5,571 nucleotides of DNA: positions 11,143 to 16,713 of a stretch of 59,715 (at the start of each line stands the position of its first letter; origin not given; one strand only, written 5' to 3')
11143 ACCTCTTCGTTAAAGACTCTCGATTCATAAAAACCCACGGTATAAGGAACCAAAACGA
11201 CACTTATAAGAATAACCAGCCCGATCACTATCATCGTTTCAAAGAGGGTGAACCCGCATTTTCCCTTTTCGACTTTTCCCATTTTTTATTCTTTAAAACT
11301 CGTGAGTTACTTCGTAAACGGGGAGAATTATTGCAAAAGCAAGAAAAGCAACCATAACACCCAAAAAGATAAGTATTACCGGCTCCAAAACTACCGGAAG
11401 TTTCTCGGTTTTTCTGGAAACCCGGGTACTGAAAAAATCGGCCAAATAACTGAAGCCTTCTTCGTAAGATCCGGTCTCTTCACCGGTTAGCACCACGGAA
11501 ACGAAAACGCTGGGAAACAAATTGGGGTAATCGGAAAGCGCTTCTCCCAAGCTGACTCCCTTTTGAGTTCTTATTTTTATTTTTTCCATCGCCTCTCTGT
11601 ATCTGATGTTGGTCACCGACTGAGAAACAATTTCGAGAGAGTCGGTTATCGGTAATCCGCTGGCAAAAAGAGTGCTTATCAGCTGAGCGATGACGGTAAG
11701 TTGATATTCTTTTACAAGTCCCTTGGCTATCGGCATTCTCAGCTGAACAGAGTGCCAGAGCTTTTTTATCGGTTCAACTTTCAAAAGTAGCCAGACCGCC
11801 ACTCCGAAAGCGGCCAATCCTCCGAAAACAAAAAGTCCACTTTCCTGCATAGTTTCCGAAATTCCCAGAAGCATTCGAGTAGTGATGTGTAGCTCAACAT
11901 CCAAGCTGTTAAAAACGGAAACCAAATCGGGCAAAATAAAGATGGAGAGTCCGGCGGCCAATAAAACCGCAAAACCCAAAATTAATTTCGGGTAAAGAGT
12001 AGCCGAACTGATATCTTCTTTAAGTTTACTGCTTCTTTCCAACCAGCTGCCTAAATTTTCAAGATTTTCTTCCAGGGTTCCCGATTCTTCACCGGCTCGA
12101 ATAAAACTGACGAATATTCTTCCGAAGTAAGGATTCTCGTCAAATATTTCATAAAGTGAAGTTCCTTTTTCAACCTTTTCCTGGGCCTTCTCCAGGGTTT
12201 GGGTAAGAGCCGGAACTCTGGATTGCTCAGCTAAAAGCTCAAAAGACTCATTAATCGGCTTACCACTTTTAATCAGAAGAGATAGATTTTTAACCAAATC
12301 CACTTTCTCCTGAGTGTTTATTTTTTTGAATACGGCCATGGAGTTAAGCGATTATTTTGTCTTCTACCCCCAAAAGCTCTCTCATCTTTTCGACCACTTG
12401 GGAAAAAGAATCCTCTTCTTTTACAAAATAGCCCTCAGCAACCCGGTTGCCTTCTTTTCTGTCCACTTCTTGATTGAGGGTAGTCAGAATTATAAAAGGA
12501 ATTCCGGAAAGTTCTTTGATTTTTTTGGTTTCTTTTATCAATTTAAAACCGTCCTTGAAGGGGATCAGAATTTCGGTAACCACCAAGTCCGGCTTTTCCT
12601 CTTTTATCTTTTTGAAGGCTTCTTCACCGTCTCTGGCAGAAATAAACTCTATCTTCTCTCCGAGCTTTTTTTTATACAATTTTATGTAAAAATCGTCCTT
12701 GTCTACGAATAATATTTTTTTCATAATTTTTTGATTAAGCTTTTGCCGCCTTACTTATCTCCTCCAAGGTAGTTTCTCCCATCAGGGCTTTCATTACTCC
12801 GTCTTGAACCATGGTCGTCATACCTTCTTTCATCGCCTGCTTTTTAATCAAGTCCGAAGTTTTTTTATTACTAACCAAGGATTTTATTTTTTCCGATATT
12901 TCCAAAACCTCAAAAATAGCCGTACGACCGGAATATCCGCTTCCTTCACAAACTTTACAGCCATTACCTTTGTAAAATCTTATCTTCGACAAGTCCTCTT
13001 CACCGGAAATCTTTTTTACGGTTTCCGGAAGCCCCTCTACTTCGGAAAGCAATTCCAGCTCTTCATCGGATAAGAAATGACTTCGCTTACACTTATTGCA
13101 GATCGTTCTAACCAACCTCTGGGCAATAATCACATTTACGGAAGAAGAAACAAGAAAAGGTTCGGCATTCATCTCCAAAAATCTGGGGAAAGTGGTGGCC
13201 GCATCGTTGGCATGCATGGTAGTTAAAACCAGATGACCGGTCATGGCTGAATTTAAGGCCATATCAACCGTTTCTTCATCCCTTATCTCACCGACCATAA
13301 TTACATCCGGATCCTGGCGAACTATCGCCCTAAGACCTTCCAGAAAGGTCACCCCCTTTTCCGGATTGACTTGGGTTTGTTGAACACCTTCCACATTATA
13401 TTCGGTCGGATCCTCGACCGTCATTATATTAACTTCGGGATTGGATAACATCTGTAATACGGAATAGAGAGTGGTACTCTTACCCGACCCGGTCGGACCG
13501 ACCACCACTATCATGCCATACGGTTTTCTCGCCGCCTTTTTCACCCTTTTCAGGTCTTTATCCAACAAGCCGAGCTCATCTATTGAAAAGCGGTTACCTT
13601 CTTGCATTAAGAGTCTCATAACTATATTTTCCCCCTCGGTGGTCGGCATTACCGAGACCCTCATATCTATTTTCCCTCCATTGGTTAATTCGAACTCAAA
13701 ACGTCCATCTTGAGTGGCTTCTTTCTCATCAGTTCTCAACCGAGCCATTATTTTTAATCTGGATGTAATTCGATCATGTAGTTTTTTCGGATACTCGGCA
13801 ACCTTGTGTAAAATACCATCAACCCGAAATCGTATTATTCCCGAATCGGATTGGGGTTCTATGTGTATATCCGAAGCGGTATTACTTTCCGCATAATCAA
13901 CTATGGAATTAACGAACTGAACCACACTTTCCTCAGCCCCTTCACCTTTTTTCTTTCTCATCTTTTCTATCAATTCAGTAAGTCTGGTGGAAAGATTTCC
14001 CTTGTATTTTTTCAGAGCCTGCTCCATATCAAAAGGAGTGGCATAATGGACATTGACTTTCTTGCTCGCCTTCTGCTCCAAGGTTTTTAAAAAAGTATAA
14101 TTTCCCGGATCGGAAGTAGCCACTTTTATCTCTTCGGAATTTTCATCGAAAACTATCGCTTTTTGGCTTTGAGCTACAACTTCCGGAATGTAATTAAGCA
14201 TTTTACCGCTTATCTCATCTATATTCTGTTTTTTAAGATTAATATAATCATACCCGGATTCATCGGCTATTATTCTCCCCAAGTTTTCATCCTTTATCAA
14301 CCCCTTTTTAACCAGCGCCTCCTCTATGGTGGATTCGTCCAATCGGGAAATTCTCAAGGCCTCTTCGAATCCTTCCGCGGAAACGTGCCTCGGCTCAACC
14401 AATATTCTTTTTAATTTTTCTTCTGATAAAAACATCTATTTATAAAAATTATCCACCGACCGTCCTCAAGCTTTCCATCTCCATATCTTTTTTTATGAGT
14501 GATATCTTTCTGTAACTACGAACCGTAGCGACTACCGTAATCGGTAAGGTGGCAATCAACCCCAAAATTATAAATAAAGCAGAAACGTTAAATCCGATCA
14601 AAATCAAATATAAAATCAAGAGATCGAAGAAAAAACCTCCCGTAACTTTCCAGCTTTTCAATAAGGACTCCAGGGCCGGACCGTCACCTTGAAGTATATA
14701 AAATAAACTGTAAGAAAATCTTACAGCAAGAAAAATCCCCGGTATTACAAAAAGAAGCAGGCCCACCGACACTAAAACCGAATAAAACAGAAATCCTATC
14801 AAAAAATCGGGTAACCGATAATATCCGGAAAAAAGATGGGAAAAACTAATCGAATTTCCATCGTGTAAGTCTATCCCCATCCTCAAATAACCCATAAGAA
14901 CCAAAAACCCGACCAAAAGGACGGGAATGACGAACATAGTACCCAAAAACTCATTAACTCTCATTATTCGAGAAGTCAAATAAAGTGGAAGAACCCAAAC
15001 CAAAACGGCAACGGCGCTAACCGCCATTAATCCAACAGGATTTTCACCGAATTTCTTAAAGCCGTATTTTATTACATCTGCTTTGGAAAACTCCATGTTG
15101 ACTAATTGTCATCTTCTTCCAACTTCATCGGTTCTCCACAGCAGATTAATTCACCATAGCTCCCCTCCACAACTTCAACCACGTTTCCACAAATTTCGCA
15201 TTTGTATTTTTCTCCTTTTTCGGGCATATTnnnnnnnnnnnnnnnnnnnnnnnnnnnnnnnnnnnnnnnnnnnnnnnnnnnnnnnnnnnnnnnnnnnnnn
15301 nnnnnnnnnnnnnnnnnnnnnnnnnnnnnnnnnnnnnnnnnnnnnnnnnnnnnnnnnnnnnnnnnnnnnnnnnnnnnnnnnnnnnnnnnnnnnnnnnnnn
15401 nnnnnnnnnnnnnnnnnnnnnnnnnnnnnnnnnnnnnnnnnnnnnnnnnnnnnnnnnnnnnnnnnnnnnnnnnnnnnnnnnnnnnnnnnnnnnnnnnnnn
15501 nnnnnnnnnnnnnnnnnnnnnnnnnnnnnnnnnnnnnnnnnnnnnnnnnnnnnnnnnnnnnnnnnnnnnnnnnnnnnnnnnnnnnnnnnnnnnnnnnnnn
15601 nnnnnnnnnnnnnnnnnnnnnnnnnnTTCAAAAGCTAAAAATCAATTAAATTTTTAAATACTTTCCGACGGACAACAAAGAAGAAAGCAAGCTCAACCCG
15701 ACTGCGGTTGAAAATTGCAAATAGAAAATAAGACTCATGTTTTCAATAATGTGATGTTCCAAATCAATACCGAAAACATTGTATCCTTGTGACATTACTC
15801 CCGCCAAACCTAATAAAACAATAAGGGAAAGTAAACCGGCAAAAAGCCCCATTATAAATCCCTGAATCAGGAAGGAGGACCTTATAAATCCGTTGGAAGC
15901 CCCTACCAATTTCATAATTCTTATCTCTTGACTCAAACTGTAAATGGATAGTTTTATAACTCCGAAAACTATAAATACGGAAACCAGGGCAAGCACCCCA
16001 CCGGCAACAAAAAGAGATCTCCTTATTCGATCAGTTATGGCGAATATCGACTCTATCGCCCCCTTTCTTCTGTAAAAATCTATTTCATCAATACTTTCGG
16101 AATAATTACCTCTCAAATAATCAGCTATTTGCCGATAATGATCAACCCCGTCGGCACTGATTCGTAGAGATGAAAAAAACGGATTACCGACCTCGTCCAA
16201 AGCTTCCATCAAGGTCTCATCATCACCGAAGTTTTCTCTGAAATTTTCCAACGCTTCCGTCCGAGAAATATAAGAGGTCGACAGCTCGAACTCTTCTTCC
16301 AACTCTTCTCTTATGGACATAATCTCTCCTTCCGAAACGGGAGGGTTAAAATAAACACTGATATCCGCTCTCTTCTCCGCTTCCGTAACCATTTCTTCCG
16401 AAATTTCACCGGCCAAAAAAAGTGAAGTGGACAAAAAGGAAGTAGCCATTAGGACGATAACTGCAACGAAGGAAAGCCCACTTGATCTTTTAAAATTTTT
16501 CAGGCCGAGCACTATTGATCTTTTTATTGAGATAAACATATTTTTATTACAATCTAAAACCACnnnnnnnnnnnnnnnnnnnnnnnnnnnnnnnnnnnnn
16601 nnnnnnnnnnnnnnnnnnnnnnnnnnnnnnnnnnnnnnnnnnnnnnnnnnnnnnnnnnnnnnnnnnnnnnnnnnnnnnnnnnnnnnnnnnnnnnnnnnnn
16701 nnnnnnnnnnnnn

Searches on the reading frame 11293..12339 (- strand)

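Call 7: search_protein_families(library=pfam, proteins=[window:11293-12339:-], max_evalue=0.001)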
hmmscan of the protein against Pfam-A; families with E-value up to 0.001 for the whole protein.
window:11293-12339:- (348 aa): 1 family
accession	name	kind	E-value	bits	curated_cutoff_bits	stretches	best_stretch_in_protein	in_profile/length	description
PF00482.28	T2SSF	-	5.8e-51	172.1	25.2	2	218-340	2-125/125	Type II secretion system (T2SS), protein F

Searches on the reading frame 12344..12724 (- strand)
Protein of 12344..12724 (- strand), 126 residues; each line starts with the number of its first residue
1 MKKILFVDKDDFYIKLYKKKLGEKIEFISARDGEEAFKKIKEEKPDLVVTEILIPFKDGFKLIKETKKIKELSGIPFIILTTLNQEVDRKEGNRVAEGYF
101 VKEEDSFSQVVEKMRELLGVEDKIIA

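Call 7: search_protein_families(library=pfam, proteins=[window:12344-12724:-], max_evalue=0.001)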
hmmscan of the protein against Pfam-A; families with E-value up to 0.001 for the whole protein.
window:12344-12724:- (126 aa): 1 family
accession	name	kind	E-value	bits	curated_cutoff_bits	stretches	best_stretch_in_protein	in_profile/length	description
PF00072.30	Response_reg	-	7.9e-11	42.5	30.2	1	4-104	1-101/111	Response regulator receiver domain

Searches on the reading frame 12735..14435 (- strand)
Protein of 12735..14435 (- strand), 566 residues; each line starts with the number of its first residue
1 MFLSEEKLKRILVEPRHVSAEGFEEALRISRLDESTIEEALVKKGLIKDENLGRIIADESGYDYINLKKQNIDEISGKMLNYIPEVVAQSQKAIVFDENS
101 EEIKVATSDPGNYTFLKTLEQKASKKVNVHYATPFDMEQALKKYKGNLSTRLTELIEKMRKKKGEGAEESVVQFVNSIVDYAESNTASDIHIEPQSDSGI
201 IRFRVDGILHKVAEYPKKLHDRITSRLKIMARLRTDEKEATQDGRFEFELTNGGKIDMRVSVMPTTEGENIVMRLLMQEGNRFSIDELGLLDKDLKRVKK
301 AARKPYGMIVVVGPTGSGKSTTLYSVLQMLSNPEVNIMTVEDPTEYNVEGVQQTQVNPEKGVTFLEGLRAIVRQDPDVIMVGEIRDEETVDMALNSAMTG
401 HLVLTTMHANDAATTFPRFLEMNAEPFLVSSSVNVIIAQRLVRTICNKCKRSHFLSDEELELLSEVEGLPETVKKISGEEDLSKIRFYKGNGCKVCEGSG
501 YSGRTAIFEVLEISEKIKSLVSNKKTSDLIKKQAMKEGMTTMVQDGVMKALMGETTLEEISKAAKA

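Call 7: search_protein_families(library=pfam, proteins=[window:12735-14435:-], max_evalue=0.001)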
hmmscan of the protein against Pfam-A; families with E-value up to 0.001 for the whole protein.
window:12735-14435:- (566 aa): 5 families
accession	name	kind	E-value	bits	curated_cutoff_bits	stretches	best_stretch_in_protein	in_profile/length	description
PF00437.27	T2SSE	-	3.5e-124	414.6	24.9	1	168-561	5-369/370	Type II/IV secretion system protein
PF05157.20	MshEN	-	1.2e-08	35.3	23.1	1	62-147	3-86/90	MshEN domain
PF25199.1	nSTAND_NTPase5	-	1.2e-05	25.6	34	1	287-357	21-93/145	Novel STAND NTPase 5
PF13173.12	AAA_14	-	5.2e-05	23.7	27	0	308-394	4-81/129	AAA domain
PF13401.12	AAA_22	-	0.00014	22.7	27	1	306-344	5-45/130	AAA domain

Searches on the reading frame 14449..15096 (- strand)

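Call 7: search_protein_families(library=pfam, proteins=[window:14449-15096:-], max_evalue=0.001)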
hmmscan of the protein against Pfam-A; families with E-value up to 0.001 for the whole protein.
window:14449-15096:- (215 aa): 1 family
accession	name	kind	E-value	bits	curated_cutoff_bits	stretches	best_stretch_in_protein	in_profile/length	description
PF10110.14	GPDPase_memb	-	1.6e-06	27.5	29.6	1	59-202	116-255/321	Membrane domain of glycerophosphoryl diester phosphodiesterase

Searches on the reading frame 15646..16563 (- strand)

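Call 7: search_protein_families(library=pfam, proteins=[window:15646-16563:-], max_evalue=0.001)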
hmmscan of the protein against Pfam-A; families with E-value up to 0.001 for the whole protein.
window:15646-16563:- (305 aa): 2 families
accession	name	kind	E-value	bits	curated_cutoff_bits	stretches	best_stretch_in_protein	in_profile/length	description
PF18075.7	FtsX_ECD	-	6e-13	49.6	23.5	1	67-152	2-89/96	FtsX extracellular domain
PF02687.27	FtsX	-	3.5e-10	40.4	25.5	1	186-304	2-117/120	FtsX-like permease C-terminal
